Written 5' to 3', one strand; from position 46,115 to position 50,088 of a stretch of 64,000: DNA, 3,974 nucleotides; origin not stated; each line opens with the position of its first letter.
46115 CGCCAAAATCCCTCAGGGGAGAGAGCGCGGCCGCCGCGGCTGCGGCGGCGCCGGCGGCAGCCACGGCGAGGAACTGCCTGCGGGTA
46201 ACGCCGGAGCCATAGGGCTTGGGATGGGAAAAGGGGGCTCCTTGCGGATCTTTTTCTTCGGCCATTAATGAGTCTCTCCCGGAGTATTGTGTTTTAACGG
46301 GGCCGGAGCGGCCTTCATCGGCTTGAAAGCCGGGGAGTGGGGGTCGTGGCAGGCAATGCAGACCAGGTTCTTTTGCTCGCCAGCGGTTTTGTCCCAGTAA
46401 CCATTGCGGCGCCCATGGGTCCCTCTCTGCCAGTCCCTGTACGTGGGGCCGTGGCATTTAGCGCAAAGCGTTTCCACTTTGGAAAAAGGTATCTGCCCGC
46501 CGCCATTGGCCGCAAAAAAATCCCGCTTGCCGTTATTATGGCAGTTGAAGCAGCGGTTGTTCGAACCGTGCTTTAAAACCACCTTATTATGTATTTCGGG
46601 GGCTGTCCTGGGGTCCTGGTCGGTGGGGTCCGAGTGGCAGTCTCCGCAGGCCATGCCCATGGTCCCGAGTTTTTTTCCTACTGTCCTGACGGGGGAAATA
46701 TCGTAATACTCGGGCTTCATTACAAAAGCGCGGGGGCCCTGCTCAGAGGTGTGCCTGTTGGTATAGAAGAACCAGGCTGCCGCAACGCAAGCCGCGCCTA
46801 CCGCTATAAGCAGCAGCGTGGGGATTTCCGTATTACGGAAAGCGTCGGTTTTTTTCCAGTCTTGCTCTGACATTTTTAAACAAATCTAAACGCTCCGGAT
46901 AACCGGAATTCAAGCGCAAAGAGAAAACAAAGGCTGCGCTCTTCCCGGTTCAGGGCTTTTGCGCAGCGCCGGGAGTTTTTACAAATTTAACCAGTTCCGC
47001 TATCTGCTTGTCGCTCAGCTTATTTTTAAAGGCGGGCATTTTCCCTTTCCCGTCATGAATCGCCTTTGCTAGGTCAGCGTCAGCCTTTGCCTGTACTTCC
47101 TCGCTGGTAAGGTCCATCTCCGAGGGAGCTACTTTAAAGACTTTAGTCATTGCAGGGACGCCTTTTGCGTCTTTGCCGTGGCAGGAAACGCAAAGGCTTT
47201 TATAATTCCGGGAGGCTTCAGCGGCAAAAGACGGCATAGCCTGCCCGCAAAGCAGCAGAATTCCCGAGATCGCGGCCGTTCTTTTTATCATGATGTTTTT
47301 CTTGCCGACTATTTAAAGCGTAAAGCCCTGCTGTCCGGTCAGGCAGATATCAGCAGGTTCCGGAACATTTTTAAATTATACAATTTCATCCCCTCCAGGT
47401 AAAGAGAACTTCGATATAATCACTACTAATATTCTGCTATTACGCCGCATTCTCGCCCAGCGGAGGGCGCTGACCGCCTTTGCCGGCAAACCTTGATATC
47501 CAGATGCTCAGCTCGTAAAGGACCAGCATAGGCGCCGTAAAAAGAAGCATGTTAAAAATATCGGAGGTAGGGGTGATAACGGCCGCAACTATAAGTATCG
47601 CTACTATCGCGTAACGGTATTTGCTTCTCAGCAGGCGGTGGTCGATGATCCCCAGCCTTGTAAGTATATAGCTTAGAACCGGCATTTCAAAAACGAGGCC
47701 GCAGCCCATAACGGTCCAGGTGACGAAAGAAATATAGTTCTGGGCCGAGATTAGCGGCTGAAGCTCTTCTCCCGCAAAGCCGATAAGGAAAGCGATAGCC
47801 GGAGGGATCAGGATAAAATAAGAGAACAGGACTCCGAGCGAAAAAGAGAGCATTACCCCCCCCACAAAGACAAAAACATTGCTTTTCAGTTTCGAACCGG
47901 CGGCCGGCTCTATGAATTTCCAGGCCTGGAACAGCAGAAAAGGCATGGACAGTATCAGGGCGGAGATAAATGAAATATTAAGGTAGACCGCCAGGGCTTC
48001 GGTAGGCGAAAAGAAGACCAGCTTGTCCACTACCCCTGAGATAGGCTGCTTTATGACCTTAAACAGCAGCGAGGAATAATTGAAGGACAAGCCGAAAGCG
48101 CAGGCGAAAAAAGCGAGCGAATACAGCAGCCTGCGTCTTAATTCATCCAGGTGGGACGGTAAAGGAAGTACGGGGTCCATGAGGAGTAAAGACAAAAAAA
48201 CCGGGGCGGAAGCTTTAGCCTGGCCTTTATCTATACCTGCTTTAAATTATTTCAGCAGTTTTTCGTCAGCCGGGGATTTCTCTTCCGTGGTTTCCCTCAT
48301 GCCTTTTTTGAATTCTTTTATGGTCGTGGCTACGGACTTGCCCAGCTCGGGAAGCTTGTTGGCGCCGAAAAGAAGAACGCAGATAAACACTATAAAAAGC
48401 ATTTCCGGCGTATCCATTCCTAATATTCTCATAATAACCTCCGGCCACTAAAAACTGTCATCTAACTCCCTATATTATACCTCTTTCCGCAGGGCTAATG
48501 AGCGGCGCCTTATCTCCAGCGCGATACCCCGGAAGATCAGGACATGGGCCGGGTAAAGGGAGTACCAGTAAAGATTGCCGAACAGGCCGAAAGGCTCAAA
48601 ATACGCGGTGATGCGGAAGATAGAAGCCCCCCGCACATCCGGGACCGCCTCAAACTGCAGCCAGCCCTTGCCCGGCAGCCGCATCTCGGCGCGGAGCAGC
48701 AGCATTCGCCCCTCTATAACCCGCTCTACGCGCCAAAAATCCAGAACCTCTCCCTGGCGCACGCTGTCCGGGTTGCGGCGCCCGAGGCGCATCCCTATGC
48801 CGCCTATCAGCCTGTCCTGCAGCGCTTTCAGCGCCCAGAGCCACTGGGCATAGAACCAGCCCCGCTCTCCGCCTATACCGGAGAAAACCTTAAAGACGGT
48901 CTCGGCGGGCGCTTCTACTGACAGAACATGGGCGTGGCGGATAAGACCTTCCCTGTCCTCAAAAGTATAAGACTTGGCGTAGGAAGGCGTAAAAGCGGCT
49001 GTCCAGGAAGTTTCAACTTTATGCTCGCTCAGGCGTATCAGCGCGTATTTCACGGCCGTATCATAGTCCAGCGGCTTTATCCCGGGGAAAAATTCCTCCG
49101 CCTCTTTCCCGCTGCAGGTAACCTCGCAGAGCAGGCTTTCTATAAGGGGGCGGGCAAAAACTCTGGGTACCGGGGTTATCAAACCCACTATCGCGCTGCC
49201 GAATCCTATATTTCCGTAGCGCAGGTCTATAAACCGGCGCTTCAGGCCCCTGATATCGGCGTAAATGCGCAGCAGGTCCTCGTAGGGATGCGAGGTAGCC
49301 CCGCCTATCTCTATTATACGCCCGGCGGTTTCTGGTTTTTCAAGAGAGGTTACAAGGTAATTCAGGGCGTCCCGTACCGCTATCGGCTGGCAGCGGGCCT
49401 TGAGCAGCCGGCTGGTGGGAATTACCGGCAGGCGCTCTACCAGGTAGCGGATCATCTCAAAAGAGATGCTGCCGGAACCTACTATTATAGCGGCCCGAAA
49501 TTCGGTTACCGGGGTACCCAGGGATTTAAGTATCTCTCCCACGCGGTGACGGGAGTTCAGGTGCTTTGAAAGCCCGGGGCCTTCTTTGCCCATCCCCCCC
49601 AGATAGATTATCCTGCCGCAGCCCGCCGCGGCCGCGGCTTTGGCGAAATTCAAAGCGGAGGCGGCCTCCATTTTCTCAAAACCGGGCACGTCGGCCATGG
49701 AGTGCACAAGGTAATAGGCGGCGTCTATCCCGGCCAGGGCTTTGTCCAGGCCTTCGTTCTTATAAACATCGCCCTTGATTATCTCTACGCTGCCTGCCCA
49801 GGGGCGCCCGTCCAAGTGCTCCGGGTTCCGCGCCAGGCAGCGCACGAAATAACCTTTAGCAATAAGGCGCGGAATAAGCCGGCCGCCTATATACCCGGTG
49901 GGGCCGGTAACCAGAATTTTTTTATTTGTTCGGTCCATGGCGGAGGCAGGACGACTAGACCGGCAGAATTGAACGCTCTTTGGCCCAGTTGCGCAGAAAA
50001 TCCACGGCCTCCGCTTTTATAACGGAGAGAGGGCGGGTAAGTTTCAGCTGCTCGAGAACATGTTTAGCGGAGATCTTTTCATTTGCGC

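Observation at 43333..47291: Five-gene quinol-to-periplasm electron module: cytochrome c, anchored tetrahaem, Tat-exported FeS subunit, NrfD-like subunit, soluble tetrahaem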

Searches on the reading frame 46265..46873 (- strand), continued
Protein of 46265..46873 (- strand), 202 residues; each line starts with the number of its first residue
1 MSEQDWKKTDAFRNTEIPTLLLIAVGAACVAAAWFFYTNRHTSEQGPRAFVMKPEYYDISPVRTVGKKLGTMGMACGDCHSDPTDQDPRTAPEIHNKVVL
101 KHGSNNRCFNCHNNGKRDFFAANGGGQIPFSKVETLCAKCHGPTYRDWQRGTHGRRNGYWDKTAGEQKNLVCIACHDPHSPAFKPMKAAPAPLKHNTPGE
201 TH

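Call 49: search_solved_structures(query=L011:10976-12496:+, max_evalue=0.01)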
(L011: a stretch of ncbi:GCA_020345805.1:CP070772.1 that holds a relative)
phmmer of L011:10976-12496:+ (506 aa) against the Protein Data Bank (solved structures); distinct sequences matched with E-value up to 0.01: 9.
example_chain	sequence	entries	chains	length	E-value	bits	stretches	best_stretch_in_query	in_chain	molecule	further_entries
4qo5_A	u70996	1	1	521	6.4e-48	166.8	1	83-300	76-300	Hypothetical multiheme protein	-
6h5l_A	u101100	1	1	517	9.6e-18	67.2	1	210-355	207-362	Similar to hydroxylamine oxidoreductase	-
4fas_A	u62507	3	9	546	9.1e-16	60.7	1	209-319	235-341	Hydroxylamine oxidoreductase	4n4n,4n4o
6m0p_A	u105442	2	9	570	1.2e-15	60.2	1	209-319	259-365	Aerobic hydroxylamine oxidoreductase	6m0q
1fgj_A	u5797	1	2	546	1.4e-15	60.1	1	209-319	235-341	HYDROXYLAMINE OXIDOREDUCTASE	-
6t5e_A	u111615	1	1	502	4.2e-14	55.2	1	210-294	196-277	Hydroxylamine oxidoreductase-like protein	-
4n4j_A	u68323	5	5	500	1.7e-13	53.2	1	210-295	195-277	hydroxylamine oxidoreductase | Similar to hydroxylamine oxidoreductase hao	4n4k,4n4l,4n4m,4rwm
6hif_G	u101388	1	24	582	1.3e-10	43.6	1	210-291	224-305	Hydrazine dehydrogenase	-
3ubr_A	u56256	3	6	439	0.0077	18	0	70-140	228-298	Cytochrome c-552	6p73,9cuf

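Call 56: search_protein_families(library=ncbifam, proteins=[L011:9706-10932:+], max_evalue=1e-20)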
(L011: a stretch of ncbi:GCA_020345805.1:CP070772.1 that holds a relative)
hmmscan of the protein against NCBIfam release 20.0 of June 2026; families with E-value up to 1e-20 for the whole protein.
L011:9706-10932:+ (408 aa): 1 family
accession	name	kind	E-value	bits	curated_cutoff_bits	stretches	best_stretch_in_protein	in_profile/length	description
NF045798.1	DsrP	equivalog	9.6e-123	410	350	1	15-391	5-344/346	sulfate reduction electron transfer complex DsrMKJOP subunit DsrP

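Call 59: search_protein_families(library=ncbifam, proteins=[L011:10976-12496:+, L011:8711-9709:+, L042:870-1820:+, L042:1850-4126:+], max_evalue=0.001)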
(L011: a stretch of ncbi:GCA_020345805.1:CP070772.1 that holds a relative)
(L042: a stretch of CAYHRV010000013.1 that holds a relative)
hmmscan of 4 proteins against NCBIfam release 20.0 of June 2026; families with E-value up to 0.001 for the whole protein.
L011:10976-12496:+ (506 aa): 4 families
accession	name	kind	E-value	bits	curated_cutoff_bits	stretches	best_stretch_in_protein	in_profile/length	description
NF052343.1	hydrazine_HDH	equivalog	9.9e-18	63.8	900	1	208-353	220-350/564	hydrazine dehydrogenase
TIGR03508.1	decahem_SO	subfamily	3.1e-08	33.4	192.2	1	50-130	64-132/258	DmsE family decaheme c-type cytochrome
NF041028.1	decahem_GSU2203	exception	0.00025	20.4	325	0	52-134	97-168/317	GSU2203 family decaheme c-type cytochrome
TIGR03153.1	cytochr_NrfH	equivalog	0.00071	19.6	134.2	1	38-92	10-61/138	cytochrome c nitrite reductase small subunit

L011:8711-9709:+ (332 aa): 45 families (the best 25 are shown)
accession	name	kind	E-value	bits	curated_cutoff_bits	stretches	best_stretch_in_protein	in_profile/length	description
NF045797.1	DsrO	equivalog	1.3e-51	175.3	200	1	161-312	94-234/235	sulfate reduction electron transfer complex DsrMKJOP subunit DsrO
NF041782.1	mnquin_red_QrcC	equivalog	1.4e-41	142.8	400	1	103-314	4-227/239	menaquinone reductase iron-sulfur cluster-binding subunit QrcC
NF041715.1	arsenate_red_ArrB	equivalog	8.7e-40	136.7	450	2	231-312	144-225/233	arsenate respiratory reductase iron-sulfur subunit ArrB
NF011569.0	PRK14993.1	equivalog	2.2e-39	135.4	416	2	99-220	43-150/244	tetrathionate reductase subunit TtrB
TIGR02951.1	DMSO_dmsB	equivalog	2.1e-30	105.9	214.1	2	103-230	5-125/161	DMSO/selenate family reductase complex B subunit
NF008134.0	PRK10882.1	equivalog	1e-29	103.7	263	2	107-224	46-168/329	hydrogenase 2 operon protein HybA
TIGR03149.1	cyt_nit_nrfC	equivalog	2.1e-28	99.2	377.6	1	106-310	45-214/225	cytochrome c nitrite reductase Fe-S protein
NF045715.1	sulf_resp_HmcB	equivalog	1e-23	84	420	1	105-279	42-197/307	sulfate respiration complex iron-sulfur protein HmcB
NF038355.1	FDH3_beta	equivalog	4.4e-23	82.2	240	1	104-293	7-173/180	formate dehydrogenase FDH3 subunit beta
TIGR03478.1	DMSO_red_II_bet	subfamily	2.4e-22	79.3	480.7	2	157-221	118-183/321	DMSO reductase family type II enzyme, iron-sulfur subunit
NF042979.1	EthbenzDh_ebdB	equivalog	2e-20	73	740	2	156-221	139-205/354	ethylbenzene dehydrogenase subunit beta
NF007382.0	PRK09898.1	equivalog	9.8e-19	67.7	213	1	105-216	64-170/208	ferredoxin-like protein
TIGR01582.1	FDH-beta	equivalog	1.1e-17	64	334.7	1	99-284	21-186/283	formate dehydrogenase subunit beta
NF007658.0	PRK10330.1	equivalog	1.2e-16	60.8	260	1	168-274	56-151/181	electron transport protein HydN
NF009408.0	PRK12769.1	equivalog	3.4e-16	58.5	1003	1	105-301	8-164/659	formate-dependent uric acid utilization protein AegA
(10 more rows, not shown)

L042:870-1820:+ (316 aa): 8 families
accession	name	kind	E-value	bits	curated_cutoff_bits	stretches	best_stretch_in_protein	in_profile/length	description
TIGR03508.1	decahem_SO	subfamily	2.2e-76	256.7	192.2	1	43-310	1-258/258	DmsE family decaheme c-type cytochrome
NF041028.1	decahem_GSU2203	exception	7.3e-69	232.4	325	1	37-311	29-306/317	GSU2203 family decaheme c-type cytochrome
TIGR01905.1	paired_CXXCH_1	subfamily_domain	7.5e-26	89.8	25.2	2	186-227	1-39/41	doubled CXXCH domain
TIGR03146.1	cyt_nit_nrfB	equivalog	7.5e-08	32.8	166.6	1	46-175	13-142/145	cytochrome c nitrite reductase pentaheme subunit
TIGR03153.1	cytochr_NrfH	equivalog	3.8e-07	30.2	134.2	0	163-214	24-72/138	cytochrome c nitrite reductase small subunit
NF045713.1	CxxCH_16_HmcA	equivalog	2.6e-06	26.3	400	0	193-271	174-254/541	sulfate respiration complex hexadecaheme cytochrome HmcA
NF041198.1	UshA_like_PCGU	equivalog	2.6e-05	23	275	1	46-125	444-511/519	UshA-like (seleno)protein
NF047727.1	4hemeCytCCctA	equivalog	0.00091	19.3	180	0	167-228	57-108/109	tetraheme c-type cytochrome CctA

L042:1850-4126:+ (758 aa): 1 family
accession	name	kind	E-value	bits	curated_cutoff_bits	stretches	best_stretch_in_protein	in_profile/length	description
TIGR03509.1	OMP_MtrB_PioB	subfamily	9.9e-53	179.6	240.05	1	66-758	41-662/662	MtrB/PioB family decaheme-associated outer membrane protein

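Call 76: predict_structure(alignment_id=A2)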
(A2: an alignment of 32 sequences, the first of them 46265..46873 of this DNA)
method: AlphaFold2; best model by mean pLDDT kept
length: 202 residues; sequences in the alignment: 32
mean_pLDDT: 59.5   pTM: 0.42
mean pLDDT of the five models: 59.5, 55.0, 52.7, 49.8, 48.0
residues with pLDDT >= 90: 16; 70-90: 36; 50-70: 84; < 50: 66
segments of 3 or more residues with pLDDT < 50: 45-50, 57-59, 61-63, 142-162, 168-170, 182-195, 197-202
pLDDT, mean of each block of 10 residues (from residue 1): 49 65 95 90 48 50 55 70 60 59 60 78 76 64 41 41 50 58 41 43 34
secondary structure, 60 per line:
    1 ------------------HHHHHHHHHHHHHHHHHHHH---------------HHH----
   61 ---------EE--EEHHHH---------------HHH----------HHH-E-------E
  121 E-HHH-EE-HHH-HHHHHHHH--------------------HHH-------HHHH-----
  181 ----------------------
elements in order: H19-38 H76-79 H134-141 H172-175

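Call 90: search_protein_families(library=ncbifam, proteins=[L010:7472-7924:+, L010:7964-8725:+, L010:8725-9945:+], max_evalue=0.00001)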
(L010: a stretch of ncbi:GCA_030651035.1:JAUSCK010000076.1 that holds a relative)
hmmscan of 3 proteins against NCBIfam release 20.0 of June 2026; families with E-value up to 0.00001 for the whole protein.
L010:7472-7924:+ (150 aa): 2 families
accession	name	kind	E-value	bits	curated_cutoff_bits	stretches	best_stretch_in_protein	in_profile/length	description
NF041028.1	decahem_GSU2203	exception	2e-10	40.4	325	1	52-149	31-137/317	GSU2203 family decaheme c-type cytochrome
TIGR03508.1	decahem_SO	subfamily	8.6e-06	25.4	192.2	0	57-148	2-105/258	DmsE family decaheme c-type cytochrome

L010:7964-8725:+ (253 aa): 27 families (the best 25 are shown)
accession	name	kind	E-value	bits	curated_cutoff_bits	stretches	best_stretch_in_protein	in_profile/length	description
NF011569.0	PRK14993.1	equivalog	3.7e-57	193.6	416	2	117-250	91-226/244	tetrathionate reductase subunit TtrB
NF045797.1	DsrO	equivalog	2.5e-53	180.9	200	2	117-246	94-234/235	sulfate reduction electron transfer complex DsrMKJOP subunit DsrO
TIGR03149.1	cyt_nit_nrfC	equivalog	1.5e-47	161.8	377.6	2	121-244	89-214/225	cytochrome c nitrite reductase Fe-S protein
NF041715.1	arsenate_red_ArrB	equivalog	4.8e-43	147.4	450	3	181-245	160-224/233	arsenate respiratory reductase iron-sulfur subunit ArrB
TIGR03478.1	DMSO_red_II_bet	subfamily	1.7e-34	119.2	480.7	1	119-245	124-252/321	DMSO reductase family type II enzyme, iron-sulfur subunit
NF042979.1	EthbenzDh_ebdB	equivalog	4.7e-33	114.5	740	1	120-245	147-274/354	ethylbenzene dehydrogenase subunit beta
NF008134.0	PRK10882.1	equivalog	9.7e-32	110.3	263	1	5-216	3-210/329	hydrogenase 2 operon protein HybA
NF041782.1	mnquin_red_QrcC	equivalog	8e-31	107.5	400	2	118-176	57-119/239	menaquinone reductase iron-sulfur cluster-binding subunit QrcC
TIGR02951.1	DMSO_dmsB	equivalog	6.2e-30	104.3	214.1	1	48-216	2-155/161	DMSO/selenate family reductase complex B subunit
NF045715.1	sulf_resp_HmcB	equivalog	6.2e-29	101.1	420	1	6-215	2-199/307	sulfate respiration complex iron-sulfur protein HmcB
TIGR01660.1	narH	equivalog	9.2e-25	87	524.05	1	120-215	177-273/492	nitrate reductase subunit beta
TIGR01582.1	FDH-beta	equivalog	8.1e-22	77.6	334.7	1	42-218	16-186/283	formate dehydrogenase subunit beta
NF038355.1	FDH3_beta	equivalog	3e-20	73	240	1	125-188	53-121/180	formate dehydrogenase FDH3 subunit beta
NF009451.0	PRK12809.1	equivalog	4.5e-17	61.6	1154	1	123-211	53-136/639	formate-dependent uric acid utilization protein YgfT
NF009408.0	PRK12769.1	equivalog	5.4e-15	54.5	1003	1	125-209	55-142/659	formate-dependent uric acid utilization protein AegA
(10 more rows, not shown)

L010:8725-9945:+ (406 aa): 2 families
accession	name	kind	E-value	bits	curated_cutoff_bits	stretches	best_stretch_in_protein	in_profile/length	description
TIGR03148.1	cyt_nit_nrfD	equivalog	9.6e-13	48.1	347.6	1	26-348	7-313/316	cytochrome c nitrite reductase subunit NrfD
NF045798.1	DsrP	equivalog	2.2e-09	37.2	350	1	159-284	138-261/346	sulfate reduction electron transfer complex DsrMKJOP subunit DsrP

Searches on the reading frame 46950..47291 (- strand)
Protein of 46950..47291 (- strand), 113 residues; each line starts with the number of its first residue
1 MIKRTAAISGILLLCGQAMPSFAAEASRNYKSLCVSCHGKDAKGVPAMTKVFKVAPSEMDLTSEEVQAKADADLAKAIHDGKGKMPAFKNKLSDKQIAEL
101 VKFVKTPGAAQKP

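Call 3: search_protein_families(library=pfam, proteins=[window:46950-47291:-], max_evalue=0.01)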
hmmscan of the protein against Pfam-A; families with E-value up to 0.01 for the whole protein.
window:46950-47291:- (113 aa): 2 families
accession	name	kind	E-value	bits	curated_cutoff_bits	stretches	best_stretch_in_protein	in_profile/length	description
PF13442.11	Cytochrome_CBB3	-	4.9e-14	52.8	27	1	24-104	4-68/68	Cytochrome C oxidase, cbb3-type, subunit III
PF00034.26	Cytochrom_C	-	3.8e-09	38.2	21.3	1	24-106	2-88/90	Cytochrome c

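Call 4: search_protein_families(library=ncbifam, proteins=[window:46950-47291:-], max_evalue=0.01)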
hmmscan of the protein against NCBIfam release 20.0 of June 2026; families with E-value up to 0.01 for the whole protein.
window:46950-47291:- (113 aa): 8 families
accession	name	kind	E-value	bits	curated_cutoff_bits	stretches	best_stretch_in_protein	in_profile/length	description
NF045930.1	Cytc6PetJCyano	equivalog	3.8e-09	36.5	135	1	15-104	17-102/110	cytochrome c6 PetJ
TIGR00782.1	ccoP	equivalog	4.1e-08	32.9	179.95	1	22-108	202-282/285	cytochrome-c oxidase, cbb3-type subunit III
NF045773.1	cytochro_C550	exception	4e-07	30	125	1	24-104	50-116/118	cytochrome c550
NF011054.0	PRK14486.1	equivalog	1.8e-06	27.7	447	1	25-106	217-289/294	putative bifunctional cbb3-type cytochrome c oxidase subunit II/cytochrome c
NF052248.1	SorU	equivalog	2.2e-06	27.8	100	1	72-104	40-72/72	SorU family sulfite dehydrogenase c-type cytochrome subunit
NF045774.1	cytochro_C551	exception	3.5e-06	26.9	118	1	23-103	39-105/110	cytochrome c551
NF050122.1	bc1_QcrC_actin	exception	5.2e-05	22.7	200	1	27-107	140-211/253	cytochrome bc1 complex diheme cytochrome c subunit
TIGR04494.1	c550_PedF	equivalog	0.0065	16.4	122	0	27-106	55-129/133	cytochrome c-550 PedF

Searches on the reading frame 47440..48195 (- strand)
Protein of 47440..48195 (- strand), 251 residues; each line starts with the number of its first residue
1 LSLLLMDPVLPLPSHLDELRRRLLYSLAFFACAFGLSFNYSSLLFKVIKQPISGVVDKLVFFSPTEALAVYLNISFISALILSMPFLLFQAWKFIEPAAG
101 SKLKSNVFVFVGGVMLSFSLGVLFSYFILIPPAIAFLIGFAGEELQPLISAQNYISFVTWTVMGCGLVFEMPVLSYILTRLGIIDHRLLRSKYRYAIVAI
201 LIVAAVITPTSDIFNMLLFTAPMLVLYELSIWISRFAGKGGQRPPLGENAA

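Call 8: search_protein_families(library=pfam, proteins=[window:47440-48195:-], max_evalue=0.001)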
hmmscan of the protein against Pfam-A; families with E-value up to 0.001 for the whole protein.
window:47440-48195:- (251 aa): 1 family
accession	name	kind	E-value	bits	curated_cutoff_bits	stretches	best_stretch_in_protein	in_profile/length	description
PF00902.23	TatC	-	5.5e-58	196.6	25.1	1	14-222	1-208/208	Sec-independent protein translocase protein (TatC)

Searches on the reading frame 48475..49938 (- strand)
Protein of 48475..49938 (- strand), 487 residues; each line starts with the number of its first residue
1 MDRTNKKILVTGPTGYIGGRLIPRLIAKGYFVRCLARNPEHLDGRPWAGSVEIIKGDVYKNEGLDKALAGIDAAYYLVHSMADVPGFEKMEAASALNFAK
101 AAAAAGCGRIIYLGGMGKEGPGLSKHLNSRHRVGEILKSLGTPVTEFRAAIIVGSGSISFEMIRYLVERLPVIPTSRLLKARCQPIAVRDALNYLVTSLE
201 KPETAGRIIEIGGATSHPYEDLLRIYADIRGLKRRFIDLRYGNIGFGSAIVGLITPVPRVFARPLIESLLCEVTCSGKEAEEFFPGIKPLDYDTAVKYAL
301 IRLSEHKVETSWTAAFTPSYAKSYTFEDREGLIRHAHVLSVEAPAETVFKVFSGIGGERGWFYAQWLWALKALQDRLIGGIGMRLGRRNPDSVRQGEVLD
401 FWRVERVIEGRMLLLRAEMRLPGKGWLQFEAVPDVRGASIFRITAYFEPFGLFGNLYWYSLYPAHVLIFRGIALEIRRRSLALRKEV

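Call 8: search_protein_families(library=pfam, proteins=[window:48475-49938:-], max_evalue=0.001)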
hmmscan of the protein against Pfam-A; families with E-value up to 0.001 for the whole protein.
window:48475-49938:- (487 aa): 5 families
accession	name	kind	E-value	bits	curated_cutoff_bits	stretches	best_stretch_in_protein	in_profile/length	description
PF11066.14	DUF2867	-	1.8e-27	96.8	27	1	337-471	9-141/142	Protein of unknown function (DUF2867)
PF05368.20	NmrA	-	9.6e-16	58.7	27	1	5-151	2-152/298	NmrA-like family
PF13460.12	NAD_binding_10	-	1.9e-13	51.1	27.2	1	12-123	1-108/184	NAD(P)H-binding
PF01370.27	Epimerase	-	8.3e-08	32.4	20.9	1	8-114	1-114/240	NAD dependent epimerase/dehydratase family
PF01073.25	3Beta_HSD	-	7.7e-05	22.3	22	1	9-93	1-88/280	3-beta hydroxysteroid dehydrogenase/isomerase family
